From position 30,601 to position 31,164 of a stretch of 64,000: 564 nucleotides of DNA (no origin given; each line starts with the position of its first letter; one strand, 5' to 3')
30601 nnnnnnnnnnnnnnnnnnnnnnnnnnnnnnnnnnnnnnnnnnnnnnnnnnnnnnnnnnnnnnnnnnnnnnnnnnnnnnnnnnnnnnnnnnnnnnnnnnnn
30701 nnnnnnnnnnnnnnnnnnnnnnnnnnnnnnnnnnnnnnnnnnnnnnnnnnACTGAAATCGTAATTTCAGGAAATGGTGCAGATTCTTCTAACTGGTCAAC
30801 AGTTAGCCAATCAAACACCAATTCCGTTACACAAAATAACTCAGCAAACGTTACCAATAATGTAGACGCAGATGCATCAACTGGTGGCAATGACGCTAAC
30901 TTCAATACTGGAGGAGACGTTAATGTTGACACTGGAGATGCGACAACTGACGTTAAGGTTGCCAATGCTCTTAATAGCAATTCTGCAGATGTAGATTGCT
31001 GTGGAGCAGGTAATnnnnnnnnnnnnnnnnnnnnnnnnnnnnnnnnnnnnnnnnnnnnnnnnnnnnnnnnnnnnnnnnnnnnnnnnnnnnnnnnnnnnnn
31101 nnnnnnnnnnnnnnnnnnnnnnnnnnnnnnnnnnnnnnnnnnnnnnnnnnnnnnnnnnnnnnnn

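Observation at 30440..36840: Sortase-linked locus of four paralogous secreted N/T/G/D-rich tandem-repeat proteins, one ending in LPATG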

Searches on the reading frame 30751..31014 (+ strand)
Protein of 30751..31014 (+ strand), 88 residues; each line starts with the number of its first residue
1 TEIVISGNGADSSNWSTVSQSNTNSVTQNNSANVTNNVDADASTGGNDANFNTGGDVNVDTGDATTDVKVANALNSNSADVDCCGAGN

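Call 58: search_solved_structures(query=A2, max_evalue=10, show_alignments=2)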
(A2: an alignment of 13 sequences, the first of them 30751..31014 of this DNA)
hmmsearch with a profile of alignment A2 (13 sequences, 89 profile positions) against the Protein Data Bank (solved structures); distinct sequences matched with E-value up to 10: 1.
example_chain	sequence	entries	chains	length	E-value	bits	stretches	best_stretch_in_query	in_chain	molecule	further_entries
1ibj_A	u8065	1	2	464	1.9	12.1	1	5-76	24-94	CYSTATHIONINE BETA-LYASE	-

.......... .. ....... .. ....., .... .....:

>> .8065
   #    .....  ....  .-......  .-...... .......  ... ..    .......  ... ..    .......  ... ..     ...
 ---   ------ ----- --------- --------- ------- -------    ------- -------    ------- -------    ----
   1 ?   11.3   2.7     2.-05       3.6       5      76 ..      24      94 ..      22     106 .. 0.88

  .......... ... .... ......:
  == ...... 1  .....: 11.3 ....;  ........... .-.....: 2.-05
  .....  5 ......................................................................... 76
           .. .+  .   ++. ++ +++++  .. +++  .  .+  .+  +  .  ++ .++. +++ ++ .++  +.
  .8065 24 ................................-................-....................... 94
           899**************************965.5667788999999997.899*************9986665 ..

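Call 64: search_protein_representatives(alignment_id=A2)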
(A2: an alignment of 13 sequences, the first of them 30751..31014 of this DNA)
Query: 13 sequences, 89 profile positions. Proteins with E-value up to 0.001 (for the whole library): 3108; up to 1e-10: 2164; up to 1e-30: 789. The best 150 are listed.
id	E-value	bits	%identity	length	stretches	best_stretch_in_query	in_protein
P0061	1.2e-98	339.8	-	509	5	2-87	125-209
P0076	3.0e-96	332.1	-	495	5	4-85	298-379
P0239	8.8e-96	330.6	-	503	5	3-84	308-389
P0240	7.7e-92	317.9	-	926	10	5-76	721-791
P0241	3.3e-90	312.7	-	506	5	2-85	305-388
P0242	5.9e-89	308.7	-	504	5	2-85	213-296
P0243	7.1e-87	302.0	-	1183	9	6-79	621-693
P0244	1.4e-85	297.9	-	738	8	3-84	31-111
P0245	7.8e-83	289.1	-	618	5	3-83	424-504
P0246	1.8e-82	287.9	-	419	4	2-87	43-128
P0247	9.4e-82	285.6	-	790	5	5-81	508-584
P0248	2.4e-81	284.3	-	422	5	4-85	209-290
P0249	3.6e-81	283.7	-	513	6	2-86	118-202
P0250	9.3e-81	282.4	-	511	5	2-85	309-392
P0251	5.1e-80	280.1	-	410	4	3-86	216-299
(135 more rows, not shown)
